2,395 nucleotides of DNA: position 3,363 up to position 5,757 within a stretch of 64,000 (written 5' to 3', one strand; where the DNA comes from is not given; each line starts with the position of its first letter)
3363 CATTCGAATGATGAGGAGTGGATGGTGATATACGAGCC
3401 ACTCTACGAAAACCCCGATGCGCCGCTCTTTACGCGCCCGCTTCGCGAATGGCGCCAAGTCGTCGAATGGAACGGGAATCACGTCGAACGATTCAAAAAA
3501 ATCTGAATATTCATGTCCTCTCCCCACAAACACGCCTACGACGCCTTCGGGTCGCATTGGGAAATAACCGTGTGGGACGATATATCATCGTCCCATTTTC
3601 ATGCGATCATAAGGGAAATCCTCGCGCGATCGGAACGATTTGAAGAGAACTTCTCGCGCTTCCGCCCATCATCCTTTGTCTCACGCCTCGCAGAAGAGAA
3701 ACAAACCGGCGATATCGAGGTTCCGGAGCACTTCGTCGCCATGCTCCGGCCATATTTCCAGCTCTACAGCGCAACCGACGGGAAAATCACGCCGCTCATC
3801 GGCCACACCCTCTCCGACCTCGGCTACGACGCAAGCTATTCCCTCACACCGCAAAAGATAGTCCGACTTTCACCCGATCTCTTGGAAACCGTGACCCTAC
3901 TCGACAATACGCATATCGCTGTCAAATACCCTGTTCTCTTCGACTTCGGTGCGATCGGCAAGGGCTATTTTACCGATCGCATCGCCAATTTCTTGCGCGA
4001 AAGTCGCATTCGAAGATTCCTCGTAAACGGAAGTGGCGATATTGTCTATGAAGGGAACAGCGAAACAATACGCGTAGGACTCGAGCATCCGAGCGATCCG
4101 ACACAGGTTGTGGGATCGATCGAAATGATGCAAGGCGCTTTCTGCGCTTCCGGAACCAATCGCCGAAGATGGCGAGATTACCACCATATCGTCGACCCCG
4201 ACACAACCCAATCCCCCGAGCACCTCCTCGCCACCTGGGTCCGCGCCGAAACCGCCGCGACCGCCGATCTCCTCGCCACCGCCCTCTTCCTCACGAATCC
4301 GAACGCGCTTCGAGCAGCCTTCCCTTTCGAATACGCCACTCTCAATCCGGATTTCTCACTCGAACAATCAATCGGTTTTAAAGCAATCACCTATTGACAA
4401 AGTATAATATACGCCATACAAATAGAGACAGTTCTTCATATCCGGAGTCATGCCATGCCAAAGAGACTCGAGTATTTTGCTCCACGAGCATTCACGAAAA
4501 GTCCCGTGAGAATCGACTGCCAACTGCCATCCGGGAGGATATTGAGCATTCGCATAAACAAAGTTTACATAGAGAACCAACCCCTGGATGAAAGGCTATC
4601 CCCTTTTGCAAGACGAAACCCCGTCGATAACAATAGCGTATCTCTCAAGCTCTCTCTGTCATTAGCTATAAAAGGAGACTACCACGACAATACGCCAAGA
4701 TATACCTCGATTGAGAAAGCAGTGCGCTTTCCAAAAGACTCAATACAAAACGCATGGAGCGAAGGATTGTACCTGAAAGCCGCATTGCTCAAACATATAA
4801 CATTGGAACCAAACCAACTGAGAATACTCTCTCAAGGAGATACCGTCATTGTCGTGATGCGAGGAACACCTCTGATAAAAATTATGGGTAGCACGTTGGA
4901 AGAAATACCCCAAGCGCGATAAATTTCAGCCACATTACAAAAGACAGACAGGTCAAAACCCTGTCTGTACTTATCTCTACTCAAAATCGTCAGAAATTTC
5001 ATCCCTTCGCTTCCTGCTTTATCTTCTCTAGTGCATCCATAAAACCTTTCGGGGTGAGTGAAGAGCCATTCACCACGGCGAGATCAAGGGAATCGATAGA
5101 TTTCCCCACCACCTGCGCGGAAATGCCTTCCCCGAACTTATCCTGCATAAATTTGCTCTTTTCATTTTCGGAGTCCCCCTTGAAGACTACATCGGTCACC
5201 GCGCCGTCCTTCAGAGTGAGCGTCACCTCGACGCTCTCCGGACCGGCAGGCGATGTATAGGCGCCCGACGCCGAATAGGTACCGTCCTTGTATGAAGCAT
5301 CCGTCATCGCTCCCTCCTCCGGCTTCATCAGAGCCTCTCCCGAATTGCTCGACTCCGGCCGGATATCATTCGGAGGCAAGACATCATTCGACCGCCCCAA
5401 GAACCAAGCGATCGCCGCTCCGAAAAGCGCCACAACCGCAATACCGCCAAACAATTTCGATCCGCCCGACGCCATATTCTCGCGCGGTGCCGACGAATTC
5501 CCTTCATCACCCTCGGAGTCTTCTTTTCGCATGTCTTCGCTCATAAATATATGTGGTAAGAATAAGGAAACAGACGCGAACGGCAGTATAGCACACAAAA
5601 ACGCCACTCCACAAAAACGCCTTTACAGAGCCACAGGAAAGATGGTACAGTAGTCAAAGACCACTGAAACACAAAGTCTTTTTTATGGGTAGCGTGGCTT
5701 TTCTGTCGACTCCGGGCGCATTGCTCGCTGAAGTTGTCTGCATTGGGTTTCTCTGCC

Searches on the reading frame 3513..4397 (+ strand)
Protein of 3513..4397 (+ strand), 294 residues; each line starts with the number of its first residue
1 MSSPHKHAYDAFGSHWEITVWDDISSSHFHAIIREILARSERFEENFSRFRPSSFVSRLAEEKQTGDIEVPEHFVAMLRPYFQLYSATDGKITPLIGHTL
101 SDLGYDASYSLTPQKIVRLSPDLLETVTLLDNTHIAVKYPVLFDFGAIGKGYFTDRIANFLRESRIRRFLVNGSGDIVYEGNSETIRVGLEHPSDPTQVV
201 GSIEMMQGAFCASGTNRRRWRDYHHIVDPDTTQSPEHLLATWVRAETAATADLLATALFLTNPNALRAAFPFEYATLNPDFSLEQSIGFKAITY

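Call 14: search_protein_families(library=pfam, proteins=[window:3513-4397:+], max_evalue=0.00001)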
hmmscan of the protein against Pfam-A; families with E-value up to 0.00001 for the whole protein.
window:3513-4397:+ (294 aa): 1 family
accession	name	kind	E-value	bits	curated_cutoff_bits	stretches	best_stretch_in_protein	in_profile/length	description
PF02424.20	ApbE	-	1.2e-42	146.8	25.6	1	12-266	1-251/266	ApbE family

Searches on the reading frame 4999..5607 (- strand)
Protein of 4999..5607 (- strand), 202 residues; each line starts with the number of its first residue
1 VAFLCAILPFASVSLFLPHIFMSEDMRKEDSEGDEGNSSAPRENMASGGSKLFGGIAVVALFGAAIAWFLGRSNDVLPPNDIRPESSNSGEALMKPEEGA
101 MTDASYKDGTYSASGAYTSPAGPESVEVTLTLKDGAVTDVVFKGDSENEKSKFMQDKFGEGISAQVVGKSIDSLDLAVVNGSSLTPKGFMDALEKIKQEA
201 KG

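Call 71: search_protein_families(library=pfam, proteins=[window:4999-5607:-], max_evalue=0.01)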
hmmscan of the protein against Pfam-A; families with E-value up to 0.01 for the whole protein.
window:4999-5607:- (202 aa): 1 family
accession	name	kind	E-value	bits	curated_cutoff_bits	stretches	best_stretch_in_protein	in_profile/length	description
PF04205.19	FMN_bind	-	0.0039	18.3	22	1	126-195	6-74/77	FMN-binding domain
